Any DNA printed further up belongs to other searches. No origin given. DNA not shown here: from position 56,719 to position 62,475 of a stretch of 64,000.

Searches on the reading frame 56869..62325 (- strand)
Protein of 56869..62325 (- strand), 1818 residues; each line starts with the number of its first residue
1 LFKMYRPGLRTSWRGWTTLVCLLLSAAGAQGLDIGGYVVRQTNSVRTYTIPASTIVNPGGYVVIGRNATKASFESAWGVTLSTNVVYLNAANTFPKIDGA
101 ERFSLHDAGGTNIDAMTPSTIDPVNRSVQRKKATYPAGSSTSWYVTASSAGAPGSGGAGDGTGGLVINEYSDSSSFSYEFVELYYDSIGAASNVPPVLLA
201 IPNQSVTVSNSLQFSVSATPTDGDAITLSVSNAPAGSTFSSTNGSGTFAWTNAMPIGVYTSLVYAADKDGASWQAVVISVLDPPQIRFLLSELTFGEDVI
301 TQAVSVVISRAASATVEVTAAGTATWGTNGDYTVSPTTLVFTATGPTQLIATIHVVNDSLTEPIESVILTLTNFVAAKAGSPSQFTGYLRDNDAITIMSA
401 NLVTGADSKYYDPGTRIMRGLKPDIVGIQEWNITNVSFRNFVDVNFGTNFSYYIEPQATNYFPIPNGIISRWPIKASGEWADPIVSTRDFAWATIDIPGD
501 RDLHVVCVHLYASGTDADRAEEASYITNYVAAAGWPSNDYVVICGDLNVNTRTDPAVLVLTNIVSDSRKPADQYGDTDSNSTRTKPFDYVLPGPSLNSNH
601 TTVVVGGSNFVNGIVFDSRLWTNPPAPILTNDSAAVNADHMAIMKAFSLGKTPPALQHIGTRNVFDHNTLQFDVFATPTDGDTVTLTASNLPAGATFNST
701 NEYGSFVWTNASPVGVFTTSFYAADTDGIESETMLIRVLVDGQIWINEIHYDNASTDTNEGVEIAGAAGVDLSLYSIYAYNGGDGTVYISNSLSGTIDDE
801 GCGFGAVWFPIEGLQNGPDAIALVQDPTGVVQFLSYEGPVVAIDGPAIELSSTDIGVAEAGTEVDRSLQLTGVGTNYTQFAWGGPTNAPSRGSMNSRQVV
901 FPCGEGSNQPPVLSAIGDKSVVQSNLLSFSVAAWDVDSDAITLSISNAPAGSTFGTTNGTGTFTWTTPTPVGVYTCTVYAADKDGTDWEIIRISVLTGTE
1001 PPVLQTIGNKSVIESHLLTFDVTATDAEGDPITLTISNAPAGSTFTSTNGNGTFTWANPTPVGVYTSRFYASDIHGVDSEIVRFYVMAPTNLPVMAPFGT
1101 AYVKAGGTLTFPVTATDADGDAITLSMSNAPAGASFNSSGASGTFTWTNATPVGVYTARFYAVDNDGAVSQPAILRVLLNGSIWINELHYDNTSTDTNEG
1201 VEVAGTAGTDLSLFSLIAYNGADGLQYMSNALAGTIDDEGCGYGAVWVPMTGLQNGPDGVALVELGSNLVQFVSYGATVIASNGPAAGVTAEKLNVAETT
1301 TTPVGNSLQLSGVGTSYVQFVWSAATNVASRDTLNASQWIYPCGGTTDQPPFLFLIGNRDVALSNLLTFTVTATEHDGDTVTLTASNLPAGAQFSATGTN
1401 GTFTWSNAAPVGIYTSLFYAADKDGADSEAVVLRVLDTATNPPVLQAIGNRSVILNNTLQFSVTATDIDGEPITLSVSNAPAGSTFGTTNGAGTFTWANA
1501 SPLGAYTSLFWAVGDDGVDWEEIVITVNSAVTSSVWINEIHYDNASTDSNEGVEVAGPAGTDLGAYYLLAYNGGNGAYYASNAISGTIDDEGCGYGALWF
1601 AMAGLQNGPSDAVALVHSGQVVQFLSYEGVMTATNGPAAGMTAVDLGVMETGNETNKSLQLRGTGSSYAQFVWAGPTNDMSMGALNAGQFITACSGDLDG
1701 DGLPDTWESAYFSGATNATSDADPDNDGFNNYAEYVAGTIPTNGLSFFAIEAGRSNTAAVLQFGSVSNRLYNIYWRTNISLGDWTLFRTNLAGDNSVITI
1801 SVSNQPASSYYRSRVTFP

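Call 11: search_protein_families(library=pfam, proteins=[window:56869-62325:-], max_evalue=0.001)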
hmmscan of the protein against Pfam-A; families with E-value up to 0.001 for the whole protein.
window:56869-62325:- (1818 aa): 7 families
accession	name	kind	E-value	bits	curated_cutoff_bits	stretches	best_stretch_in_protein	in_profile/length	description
PF05345.18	He_PIG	-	6.8e-33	113.4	24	5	1098-1172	8-90/96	Putative Ig domain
PF17963.7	Big_9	-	4.2e-24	85.7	23.6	3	1001-1077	3-80/89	Bacterial Ig domain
PF19077.6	Big_13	-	2.3e-13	50.9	27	0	205-272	22-90/102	Bacterial Ig-like domain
PF00932.25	LTD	-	1.3e-12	48.5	34.3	1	28-117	31-106/109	Lamin Tail Domain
PF24908.1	Ig_SIBA-E_2nd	-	6.4e-07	30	27.8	0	1012-1077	10-78/117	Integrin beta-like protein A-E, second Ig-like domain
PF03372.29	Exo_endo_phos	-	6.5e-06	26.5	24.5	1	416-602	24-212/225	Endonuclease/Exonuclease/phosphatase family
PF18884.5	TSP3_bac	-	0.00012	22.3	25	0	1723-1739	1-17/22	Bacterial TSP3 repeat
